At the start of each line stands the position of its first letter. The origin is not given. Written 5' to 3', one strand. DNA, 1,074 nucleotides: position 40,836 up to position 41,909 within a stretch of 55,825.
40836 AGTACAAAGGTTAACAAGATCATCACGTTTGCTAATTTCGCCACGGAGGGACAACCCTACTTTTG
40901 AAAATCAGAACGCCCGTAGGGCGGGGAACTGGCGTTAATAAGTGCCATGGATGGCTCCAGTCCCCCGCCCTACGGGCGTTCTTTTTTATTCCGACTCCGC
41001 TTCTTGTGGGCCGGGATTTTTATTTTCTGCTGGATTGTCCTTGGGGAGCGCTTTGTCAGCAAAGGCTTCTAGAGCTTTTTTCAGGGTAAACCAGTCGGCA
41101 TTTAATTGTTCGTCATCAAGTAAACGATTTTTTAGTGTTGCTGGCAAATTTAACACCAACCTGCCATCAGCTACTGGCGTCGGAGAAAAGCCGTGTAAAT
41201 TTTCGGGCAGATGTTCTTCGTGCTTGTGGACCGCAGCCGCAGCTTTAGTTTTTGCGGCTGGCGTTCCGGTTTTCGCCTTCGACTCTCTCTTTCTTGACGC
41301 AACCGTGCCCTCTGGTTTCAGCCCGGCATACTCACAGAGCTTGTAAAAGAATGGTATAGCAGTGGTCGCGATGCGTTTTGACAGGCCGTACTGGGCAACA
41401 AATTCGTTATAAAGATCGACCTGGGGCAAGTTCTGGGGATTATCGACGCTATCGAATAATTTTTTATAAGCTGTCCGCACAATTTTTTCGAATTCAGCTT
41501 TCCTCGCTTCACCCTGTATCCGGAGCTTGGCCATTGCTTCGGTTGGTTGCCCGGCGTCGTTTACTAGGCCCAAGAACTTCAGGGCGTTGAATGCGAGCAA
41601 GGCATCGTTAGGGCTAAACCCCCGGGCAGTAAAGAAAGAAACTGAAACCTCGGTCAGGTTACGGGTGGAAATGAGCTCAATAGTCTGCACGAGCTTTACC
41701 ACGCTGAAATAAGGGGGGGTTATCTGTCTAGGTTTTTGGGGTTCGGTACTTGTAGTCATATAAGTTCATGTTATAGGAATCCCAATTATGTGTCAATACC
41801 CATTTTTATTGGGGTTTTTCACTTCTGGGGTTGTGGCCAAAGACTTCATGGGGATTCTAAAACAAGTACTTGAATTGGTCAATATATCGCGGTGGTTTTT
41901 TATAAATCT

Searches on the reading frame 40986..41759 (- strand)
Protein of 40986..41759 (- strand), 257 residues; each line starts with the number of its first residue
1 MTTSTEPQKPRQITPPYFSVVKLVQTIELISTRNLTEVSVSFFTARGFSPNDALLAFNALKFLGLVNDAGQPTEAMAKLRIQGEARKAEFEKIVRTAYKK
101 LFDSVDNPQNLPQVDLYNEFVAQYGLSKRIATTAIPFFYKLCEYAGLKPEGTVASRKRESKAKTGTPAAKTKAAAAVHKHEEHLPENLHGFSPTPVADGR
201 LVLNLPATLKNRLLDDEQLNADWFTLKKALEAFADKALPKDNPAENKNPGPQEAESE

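Call 12: search_protein_families(library=pfam, proteins=[window:40986-41759:-], max_evalue=0.01)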
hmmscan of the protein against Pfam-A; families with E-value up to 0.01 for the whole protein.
window:40986-41759:- (257 aa): 1 family
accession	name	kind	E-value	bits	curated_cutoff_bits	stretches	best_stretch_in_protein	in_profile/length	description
PF17278.7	DUF5343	-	3e-10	41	27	1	16-148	1-136/140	Family of unknown function (DUF5343)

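Call 58: search_protein_families(library=phrogs, proteins=[window:40986-41759:-], max_evalue=0.01)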
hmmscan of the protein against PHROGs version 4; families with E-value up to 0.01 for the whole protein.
window:40986-41759:- (257 aa): 0 families

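Call 59: search_protein_families(library=padloc, proteins=[window:40986-41759:-], max_evalue=0.01)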
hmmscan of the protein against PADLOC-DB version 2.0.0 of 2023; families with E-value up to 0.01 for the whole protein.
window:40986-41759:- (257 aa): 1 family
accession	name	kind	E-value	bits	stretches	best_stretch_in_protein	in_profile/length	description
PDLC04589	PDC-M34A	-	2.7e-13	48.7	1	36-181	28-172/208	-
